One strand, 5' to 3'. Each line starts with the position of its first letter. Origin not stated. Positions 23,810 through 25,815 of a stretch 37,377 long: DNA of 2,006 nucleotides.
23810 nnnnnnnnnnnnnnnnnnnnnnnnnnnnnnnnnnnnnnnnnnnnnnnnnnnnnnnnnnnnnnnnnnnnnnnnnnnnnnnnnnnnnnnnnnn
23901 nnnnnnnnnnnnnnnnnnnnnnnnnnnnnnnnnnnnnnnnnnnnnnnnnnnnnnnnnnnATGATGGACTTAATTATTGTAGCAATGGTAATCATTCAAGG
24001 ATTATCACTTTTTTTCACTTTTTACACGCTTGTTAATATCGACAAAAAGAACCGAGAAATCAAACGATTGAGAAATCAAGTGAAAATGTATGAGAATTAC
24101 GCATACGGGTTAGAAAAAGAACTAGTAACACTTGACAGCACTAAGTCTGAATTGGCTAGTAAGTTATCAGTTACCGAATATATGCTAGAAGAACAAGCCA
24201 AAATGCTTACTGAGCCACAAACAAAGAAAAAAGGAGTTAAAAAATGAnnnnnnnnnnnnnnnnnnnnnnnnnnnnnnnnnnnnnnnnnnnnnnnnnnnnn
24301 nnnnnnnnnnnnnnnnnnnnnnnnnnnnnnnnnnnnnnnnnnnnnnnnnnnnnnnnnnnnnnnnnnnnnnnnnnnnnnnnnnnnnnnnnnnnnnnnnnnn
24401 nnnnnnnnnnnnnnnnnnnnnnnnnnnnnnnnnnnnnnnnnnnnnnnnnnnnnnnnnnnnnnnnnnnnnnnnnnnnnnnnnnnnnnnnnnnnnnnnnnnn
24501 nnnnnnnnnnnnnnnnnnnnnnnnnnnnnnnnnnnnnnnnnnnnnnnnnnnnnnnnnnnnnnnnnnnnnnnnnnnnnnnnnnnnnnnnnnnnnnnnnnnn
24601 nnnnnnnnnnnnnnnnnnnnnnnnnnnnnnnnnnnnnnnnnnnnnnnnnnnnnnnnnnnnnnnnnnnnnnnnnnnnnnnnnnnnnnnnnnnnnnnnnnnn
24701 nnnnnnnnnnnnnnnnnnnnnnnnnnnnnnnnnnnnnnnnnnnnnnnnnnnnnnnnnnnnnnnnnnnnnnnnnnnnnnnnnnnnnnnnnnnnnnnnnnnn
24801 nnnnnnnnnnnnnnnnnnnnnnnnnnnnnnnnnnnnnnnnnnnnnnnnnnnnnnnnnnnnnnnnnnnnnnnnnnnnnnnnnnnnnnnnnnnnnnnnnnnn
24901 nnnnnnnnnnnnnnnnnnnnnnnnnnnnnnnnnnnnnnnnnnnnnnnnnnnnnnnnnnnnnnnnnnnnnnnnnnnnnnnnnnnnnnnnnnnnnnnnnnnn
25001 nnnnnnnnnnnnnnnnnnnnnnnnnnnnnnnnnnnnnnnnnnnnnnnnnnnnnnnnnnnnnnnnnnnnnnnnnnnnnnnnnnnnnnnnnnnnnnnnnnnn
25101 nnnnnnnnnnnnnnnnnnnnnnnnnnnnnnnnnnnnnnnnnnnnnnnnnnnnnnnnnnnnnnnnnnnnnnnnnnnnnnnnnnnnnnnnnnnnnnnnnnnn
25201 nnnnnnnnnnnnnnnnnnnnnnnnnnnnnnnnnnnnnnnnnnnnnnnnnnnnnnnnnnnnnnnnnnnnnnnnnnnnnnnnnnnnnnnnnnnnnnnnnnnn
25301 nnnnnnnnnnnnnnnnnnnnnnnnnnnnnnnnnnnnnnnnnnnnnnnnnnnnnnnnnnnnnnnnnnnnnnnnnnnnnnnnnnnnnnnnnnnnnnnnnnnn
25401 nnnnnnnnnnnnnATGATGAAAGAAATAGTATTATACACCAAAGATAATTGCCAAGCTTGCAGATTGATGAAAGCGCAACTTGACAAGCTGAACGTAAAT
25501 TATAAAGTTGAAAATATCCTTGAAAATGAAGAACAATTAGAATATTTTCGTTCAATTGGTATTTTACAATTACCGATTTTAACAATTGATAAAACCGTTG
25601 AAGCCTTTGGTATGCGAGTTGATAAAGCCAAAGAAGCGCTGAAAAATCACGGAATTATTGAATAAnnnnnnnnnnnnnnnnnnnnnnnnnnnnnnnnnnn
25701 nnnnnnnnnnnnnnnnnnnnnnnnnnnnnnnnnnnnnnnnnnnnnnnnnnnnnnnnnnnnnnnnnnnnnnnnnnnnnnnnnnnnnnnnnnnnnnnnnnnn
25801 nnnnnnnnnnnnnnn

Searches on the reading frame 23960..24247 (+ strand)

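Call 10: search_protein_families(library=pfam, proteins=[window:23960-24247:+], max_evalue=0.01)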
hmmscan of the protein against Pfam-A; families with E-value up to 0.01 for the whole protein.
window:23960-24247:+ (95 aa): 3 families
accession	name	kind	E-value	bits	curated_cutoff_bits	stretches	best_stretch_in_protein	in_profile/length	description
PF05795.16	Plasmodium_Vir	-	0.0029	17.6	28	1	7-77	303-373/377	Plasmodium vivax Vir protein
PF04977.20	DivIC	-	0.0072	16.6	28.9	0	12-80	4-61/80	Septum formation initiator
PF24319.2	DUF7491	-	0.0085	16.8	30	0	27-70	30-73/90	Coiled-coil region of unknown function (DUF7491)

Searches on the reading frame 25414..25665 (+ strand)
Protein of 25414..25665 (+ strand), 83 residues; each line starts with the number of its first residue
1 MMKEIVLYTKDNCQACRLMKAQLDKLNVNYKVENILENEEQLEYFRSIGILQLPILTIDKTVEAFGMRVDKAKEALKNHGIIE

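Call 98: search_protein_families(library=pfam, proteins=[window:25414-25665:+], max_evalue=0.001)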
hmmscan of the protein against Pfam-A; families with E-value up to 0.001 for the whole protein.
window:25414-25665:+ (83 aa): 3 families
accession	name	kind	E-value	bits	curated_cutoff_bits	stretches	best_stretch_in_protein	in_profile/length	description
PF00462.30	Glutaredoxin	-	6.5e-11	42.7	22.9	1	5-61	1-58/60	Glutaredoxin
PF05768.20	Glrx-like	-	1.8e-05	25.4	26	1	4-69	1-67/77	Glutaredoxin-like domain (DUF836)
PF13192.12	Thioredoxin_3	-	0.0003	21.2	24.8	1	10-71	7-70/76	Thioredoxin domain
